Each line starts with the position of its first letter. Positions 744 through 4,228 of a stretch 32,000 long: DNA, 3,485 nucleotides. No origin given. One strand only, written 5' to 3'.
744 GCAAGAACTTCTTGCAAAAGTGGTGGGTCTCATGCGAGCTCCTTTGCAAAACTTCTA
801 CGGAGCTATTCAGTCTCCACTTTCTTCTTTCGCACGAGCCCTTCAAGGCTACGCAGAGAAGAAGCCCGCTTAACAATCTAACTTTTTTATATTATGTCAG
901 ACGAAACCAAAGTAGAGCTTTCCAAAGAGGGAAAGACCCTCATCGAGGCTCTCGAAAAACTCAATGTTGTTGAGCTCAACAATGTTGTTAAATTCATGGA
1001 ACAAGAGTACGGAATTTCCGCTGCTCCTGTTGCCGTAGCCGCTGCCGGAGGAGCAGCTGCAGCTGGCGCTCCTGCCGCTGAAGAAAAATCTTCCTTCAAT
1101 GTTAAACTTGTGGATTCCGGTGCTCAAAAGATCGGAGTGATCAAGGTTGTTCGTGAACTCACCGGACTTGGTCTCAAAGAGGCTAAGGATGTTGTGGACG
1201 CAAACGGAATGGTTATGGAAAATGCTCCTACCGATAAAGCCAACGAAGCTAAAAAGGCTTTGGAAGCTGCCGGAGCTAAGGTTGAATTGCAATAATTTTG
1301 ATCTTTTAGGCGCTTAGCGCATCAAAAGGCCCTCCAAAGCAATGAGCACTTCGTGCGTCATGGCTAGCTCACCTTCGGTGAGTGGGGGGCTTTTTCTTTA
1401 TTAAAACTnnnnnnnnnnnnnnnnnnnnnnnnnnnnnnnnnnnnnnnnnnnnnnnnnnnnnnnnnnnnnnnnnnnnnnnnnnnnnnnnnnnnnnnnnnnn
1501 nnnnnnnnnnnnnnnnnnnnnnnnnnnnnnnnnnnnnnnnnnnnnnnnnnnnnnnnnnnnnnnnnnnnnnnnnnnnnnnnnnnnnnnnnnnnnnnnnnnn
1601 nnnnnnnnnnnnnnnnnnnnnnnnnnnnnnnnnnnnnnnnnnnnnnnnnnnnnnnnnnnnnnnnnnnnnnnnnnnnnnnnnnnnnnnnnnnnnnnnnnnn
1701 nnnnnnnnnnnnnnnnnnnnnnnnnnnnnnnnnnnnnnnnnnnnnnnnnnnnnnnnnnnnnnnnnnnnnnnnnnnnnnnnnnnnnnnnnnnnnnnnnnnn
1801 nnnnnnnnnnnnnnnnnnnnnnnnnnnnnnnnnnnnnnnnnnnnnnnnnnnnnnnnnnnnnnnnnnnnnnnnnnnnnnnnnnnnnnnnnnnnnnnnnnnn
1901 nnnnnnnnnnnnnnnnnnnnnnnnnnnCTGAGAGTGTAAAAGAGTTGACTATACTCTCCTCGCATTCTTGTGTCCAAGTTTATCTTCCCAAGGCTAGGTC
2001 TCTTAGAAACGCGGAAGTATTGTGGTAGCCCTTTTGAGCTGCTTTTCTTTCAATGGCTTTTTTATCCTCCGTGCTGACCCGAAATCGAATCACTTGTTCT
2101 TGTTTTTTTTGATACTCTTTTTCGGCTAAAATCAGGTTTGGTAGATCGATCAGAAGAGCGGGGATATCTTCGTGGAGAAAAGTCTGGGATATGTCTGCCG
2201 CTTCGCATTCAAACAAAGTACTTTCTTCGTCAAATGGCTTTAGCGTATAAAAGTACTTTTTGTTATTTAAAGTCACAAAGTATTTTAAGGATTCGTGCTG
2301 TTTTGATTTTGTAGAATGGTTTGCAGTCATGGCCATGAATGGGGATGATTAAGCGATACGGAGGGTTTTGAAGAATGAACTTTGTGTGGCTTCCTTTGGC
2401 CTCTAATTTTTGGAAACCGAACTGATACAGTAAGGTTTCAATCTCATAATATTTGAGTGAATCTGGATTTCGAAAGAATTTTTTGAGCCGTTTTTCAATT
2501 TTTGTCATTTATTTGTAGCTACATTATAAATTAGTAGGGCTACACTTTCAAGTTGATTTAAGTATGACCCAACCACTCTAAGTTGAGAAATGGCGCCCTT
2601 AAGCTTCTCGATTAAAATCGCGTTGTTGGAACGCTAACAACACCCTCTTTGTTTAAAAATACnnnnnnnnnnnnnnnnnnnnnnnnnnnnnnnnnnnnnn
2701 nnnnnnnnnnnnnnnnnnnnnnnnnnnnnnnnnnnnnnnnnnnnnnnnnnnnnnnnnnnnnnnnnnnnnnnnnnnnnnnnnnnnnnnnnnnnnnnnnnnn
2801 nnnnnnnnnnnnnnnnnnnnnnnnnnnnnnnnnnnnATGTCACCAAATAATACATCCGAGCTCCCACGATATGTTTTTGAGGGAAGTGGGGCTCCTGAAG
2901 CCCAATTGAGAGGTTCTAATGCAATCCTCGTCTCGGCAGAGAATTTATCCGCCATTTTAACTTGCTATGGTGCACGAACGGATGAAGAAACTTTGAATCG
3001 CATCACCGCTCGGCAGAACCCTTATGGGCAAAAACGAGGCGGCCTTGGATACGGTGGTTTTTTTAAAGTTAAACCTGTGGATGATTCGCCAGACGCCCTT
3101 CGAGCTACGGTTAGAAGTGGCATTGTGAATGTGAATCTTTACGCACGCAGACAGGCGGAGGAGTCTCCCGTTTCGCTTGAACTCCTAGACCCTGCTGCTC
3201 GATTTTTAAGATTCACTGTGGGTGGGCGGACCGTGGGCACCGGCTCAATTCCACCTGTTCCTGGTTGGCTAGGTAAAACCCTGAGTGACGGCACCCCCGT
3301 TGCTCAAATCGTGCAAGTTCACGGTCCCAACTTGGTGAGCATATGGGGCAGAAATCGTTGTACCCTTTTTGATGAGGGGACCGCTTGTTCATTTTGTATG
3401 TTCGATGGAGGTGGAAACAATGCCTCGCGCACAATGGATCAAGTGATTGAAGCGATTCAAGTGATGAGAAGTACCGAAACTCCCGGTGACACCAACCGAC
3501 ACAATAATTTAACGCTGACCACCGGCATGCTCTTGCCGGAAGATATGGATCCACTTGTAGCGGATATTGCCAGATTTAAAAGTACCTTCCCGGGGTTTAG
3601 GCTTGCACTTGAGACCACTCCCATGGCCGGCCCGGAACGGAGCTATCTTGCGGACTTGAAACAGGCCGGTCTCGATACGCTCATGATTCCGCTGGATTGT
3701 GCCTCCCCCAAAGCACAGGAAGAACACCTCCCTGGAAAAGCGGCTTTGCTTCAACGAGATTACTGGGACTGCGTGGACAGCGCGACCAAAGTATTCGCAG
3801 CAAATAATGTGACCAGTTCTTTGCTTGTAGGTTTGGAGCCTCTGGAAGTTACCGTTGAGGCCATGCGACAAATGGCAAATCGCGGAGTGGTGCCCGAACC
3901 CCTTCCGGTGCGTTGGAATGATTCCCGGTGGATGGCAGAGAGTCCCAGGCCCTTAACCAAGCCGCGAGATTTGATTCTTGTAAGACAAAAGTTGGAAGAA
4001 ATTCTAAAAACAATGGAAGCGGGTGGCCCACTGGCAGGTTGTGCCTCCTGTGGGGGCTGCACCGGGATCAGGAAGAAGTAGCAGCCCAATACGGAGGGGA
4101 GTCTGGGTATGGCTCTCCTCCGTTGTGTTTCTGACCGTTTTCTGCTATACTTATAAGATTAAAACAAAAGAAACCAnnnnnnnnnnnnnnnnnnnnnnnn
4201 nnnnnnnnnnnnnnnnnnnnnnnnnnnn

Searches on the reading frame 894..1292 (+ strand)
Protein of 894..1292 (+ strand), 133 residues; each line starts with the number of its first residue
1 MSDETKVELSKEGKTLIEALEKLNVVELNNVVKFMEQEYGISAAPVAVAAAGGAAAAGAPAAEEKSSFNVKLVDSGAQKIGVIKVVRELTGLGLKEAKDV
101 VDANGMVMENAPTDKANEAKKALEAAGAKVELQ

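Call 8: search_protein_families(library=pfam, proteins=[window:894-1292:+], max_evalue=0.01)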
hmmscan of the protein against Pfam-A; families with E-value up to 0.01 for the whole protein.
window:894-1292:+ (133 aa): 2 families
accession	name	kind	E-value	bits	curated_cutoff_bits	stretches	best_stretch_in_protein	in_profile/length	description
PF00542.24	Ribosomal_L12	-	9.6e-23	80.7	25.9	1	68-133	1-67/67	Ribosomal protein L7/L12 C-terminal domain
PF16320.10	Ribosomal_L12_N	-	2.3e-13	50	25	1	15-58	4-47/48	Ribosomal protein L7/L12 dimerisation domain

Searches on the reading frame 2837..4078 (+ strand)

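Call 7: search_protein_families(library=pfam, proteins=[window:2837-4078:+], max_evalue=0.01)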
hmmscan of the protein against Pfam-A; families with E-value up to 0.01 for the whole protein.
window:2837-4078:+ (414 aa): 1 family
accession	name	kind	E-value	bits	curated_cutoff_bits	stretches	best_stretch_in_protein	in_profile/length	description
PF04055.27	Radical_SAM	-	9.3e-07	29.6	29.5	1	183-332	10-150/166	Radical SAM superfamily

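Call 73: search_protein_families(library=ncbifam, proteins=[window:2837-4078:+], max_evalue=0.01)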
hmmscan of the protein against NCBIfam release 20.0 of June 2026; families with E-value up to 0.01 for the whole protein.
window:2837-4078:+ (414 aa): 3 families
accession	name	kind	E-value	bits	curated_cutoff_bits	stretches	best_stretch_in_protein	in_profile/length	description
NF045502.1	variant_rSAM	domain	4.9e-32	111.3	125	1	109-357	72-324/357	radical SAM protein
TIGR04043.1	rSAM_MSMEG_0568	hypoth_equivalog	9.5e-22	77.4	303.7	1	104-411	45-350/354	MSMEG_0568 family radical SAM protein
NF053743.1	LipS2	equivalog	0.0025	17.3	270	1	268-351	116-195/292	LipS2 family lipoyl synthase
